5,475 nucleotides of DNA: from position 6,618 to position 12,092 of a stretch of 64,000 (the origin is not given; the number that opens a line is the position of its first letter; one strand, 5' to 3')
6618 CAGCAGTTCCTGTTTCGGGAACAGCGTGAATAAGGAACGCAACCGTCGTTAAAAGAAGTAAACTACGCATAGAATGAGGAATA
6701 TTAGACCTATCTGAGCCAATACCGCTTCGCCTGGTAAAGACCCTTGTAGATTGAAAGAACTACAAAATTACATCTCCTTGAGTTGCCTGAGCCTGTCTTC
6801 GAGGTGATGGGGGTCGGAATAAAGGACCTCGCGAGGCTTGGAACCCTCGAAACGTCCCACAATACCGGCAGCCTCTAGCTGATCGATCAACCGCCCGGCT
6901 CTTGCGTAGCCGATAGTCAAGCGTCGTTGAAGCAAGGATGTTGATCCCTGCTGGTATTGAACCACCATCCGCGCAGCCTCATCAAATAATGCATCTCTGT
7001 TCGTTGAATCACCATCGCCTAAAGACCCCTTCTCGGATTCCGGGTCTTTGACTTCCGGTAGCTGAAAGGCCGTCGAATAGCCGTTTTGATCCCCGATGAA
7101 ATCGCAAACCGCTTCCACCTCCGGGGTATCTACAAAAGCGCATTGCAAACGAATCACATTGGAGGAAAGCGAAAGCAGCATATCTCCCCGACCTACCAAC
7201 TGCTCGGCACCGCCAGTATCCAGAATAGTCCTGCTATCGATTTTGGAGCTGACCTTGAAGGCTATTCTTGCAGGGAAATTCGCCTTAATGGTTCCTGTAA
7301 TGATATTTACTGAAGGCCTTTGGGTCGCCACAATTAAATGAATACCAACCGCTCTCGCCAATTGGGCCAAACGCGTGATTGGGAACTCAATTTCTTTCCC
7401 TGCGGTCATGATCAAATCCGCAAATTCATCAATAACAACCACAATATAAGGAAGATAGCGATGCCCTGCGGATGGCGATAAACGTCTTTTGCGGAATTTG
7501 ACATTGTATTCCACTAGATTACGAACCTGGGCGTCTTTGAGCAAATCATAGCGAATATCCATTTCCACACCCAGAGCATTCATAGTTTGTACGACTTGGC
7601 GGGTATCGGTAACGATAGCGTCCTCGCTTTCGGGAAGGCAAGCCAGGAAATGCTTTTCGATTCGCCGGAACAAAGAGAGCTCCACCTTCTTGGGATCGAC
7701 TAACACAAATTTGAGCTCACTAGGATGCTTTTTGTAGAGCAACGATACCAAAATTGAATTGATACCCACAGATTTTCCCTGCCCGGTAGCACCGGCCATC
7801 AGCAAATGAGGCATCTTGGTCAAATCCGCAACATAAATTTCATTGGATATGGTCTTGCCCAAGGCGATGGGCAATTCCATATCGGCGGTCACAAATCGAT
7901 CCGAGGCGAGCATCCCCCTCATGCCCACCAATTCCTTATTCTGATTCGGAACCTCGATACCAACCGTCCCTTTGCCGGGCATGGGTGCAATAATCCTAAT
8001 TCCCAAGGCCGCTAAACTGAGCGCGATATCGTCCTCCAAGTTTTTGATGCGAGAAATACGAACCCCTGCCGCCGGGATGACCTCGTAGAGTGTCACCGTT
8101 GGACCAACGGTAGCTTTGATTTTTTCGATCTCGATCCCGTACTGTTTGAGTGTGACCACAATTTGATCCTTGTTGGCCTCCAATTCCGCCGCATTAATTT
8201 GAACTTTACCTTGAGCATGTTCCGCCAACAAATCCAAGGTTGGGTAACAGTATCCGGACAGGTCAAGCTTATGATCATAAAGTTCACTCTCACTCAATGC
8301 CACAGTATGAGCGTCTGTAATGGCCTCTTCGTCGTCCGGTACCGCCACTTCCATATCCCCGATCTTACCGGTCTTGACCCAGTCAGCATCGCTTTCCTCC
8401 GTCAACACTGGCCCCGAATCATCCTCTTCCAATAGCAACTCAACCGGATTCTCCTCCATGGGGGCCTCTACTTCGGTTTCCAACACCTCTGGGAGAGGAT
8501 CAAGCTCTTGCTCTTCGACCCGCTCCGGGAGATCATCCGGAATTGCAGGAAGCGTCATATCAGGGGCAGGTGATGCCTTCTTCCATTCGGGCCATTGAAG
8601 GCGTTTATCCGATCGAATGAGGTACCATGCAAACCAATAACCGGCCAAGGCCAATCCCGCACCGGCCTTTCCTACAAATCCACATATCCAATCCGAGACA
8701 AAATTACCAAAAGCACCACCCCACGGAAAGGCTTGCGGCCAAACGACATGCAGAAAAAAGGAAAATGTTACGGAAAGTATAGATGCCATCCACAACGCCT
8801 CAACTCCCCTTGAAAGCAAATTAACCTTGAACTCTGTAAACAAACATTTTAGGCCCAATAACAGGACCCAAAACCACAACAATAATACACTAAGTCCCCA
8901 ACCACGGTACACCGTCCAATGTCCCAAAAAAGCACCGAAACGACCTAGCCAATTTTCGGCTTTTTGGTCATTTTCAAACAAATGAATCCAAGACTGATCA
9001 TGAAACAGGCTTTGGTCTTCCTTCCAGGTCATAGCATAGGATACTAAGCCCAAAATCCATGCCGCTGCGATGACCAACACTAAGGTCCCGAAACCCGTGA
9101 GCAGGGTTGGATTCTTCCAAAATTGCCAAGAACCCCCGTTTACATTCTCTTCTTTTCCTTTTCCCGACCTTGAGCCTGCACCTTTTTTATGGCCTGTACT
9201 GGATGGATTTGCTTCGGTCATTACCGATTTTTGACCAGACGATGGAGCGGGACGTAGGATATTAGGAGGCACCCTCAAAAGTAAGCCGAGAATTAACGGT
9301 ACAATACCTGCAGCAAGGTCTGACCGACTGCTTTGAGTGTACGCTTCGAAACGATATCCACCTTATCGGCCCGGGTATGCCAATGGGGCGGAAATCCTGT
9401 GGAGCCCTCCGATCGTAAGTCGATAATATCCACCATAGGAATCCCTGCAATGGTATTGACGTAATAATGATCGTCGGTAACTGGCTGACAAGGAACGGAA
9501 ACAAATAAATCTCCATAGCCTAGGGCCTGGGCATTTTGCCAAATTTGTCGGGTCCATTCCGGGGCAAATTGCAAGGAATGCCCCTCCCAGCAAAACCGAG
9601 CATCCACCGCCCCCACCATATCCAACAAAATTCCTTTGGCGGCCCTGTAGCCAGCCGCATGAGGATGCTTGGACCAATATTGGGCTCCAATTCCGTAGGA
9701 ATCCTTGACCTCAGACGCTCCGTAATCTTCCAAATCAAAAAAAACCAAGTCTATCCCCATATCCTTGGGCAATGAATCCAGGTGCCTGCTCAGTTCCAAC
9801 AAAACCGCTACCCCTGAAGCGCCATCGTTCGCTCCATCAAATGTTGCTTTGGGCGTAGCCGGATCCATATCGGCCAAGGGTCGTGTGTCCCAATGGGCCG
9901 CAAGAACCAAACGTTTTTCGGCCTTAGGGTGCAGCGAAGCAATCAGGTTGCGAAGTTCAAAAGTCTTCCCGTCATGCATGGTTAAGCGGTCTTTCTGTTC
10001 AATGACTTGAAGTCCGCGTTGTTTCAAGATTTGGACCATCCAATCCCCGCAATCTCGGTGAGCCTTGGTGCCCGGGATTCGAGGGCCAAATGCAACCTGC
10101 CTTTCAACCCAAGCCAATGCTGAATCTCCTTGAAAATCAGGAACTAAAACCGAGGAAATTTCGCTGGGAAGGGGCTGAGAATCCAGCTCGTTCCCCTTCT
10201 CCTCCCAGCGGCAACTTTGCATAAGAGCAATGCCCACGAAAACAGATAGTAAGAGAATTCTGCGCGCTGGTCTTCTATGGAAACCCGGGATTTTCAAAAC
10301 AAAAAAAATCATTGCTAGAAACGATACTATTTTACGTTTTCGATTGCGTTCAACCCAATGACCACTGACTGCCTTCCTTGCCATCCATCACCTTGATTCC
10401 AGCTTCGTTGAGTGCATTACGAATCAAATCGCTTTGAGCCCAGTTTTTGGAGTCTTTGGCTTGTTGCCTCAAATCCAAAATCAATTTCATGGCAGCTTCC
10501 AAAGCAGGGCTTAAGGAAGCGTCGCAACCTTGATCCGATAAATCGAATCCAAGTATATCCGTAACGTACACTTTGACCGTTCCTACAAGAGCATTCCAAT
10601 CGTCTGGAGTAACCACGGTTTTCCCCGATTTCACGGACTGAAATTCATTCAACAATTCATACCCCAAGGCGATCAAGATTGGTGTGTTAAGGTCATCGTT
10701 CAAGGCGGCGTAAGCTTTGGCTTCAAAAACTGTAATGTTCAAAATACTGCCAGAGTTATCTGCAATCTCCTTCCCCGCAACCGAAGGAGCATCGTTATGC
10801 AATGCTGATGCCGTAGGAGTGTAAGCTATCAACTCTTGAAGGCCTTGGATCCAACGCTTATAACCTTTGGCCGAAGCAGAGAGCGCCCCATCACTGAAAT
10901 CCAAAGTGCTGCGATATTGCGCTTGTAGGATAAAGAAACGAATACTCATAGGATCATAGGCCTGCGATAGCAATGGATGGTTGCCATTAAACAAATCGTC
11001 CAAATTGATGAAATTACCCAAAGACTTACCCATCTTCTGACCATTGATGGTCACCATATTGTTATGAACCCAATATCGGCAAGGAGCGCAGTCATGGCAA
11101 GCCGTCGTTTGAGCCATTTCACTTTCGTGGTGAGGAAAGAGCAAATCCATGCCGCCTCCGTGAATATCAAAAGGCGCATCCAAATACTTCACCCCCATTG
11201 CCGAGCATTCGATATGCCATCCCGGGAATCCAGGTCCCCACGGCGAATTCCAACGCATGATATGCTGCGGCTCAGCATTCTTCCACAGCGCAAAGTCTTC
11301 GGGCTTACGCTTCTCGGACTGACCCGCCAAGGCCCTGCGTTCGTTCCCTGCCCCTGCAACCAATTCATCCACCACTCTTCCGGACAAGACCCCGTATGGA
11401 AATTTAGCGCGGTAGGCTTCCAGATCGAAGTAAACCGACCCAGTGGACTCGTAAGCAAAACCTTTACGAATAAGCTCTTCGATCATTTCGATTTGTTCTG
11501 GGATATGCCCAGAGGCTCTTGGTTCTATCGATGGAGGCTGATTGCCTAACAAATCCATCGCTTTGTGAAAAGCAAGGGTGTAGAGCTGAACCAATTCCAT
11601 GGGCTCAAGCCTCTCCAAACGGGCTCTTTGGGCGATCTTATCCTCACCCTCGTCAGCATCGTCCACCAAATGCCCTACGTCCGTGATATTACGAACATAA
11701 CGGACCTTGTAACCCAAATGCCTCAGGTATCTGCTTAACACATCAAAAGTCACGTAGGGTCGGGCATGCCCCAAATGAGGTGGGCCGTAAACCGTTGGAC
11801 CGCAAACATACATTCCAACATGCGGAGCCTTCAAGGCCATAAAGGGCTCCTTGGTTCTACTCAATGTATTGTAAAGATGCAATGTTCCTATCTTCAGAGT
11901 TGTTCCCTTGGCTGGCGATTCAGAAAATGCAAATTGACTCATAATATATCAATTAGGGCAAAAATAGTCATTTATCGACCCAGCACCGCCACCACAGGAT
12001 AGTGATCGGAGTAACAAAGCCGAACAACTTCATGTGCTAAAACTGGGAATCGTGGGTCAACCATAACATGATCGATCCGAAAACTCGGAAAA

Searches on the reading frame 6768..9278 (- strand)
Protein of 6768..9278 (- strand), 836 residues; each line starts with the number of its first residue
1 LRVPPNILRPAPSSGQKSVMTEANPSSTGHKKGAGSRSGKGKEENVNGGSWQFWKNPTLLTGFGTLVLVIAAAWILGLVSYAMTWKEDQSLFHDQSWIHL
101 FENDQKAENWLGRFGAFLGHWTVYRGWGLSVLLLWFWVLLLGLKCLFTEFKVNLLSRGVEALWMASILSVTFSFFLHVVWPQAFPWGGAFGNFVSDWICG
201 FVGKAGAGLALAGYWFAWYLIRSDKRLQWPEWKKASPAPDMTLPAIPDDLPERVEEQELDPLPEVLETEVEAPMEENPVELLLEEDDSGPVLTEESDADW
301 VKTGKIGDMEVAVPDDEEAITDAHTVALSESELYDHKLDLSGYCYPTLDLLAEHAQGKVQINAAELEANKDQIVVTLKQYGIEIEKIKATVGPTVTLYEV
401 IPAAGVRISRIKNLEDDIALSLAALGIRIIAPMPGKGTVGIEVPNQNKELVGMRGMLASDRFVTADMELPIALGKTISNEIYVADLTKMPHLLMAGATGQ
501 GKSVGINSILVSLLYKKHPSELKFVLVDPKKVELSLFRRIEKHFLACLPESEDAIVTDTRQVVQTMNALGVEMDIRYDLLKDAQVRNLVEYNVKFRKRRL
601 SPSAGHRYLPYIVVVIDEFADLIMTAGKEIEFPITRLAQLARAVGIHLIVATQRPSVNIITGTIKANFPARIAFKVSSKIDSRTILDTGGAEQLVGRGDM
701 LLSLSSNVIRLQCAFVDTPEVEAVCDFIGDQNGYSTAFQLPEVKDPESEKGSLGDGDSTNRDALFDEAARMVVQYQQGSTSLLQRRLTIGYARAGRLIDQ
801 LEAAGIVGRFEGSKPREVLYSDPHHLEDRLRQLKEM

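Call 16: search_protein_families(library=pfam, proteins=[window:6768-9278:-], max_evalue=0.001)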
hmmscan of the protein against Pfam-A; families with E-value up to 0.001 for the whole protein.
window:6768-9278:- (836 aa): 5 families
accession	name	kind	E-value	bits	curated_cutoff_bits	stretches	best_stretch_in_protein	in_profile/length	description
PF01580.24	FtsK_SpoIIIE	-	7e-52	176.5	24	1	456-657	5-221/221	FtsK/SpoIIIE family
PF17854.6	FtsK_alpha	-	5.3e-31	107.2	22.9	1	346-445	2-101/101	FtsK alpha domain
PF09397.16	FtsK_gamma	-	1.7e-27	95.3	30.6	1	760-820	2-62/63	Ftsk gamma domain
PF13491.11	FtsK_4TM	-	1.2e-11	45.1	23.1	1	64-217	9-153/171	4TM region of DNA translocase FtsK/SpoIIIE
PF12846.13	AAA_10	-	0.00044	19.8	27.5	1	487-541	19-68/362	AAA-like domain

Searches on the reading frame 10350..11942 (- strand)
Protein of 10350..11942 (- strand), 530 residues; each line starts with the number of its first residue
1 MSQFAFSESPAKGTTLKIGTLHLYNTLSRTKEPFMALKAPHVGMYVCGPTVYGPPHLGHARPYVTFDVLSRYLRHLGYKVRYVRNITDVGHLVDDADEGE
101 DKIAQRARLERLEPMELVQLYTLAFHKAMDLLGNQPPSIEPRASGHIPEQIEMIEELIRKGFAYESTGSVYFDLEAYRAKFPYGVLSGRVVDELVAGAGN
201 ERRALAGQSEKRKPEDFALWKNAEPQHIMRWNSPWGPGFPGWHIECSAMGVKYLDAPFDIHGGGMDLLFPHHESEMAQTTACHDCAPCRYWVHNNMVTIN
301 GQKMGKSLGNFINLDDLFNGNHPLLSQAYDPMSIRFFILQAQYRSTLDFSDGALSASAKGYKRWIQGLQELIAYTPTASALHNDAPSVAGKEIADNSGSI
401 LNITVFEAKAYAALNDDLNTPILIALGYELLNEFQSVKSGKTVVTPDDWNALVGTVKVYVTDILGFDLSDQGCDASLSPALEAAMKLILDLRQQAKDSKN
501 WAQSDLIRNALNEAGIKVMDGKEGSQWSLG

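Call 16: search_protein_families(library=pfam, proteins=[window:10350-11942:-], max_evalue=0.001)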
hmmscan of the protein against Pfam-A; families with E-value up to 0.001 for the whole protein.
window:10350-11942:- (530 aa): 4 families
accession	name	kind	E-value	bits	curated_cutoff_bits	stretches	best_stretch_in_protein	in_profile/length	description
PF01406.26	tRNA-synt_1e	-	1.2e-102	343.8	27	1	36-357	4-299/301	tRNA synthetases class I (C) catalytic domain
PF09334.17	tRNA-synt_1g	-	4.9e-09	35.9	20.1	1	51-133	10-82/391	tRNA synthetases class I (M)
PF00133.28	tRNA-synt_1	-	1.2e-07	31.3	22.7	1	257-348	328-412/414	tRNA synthetases class I (I, L, M and V)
PF23493.1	CysS_C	-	6.6e-06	26.6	23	1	479-527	2-50/51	Cysteinyl-tRNA ligase anticodon binding domain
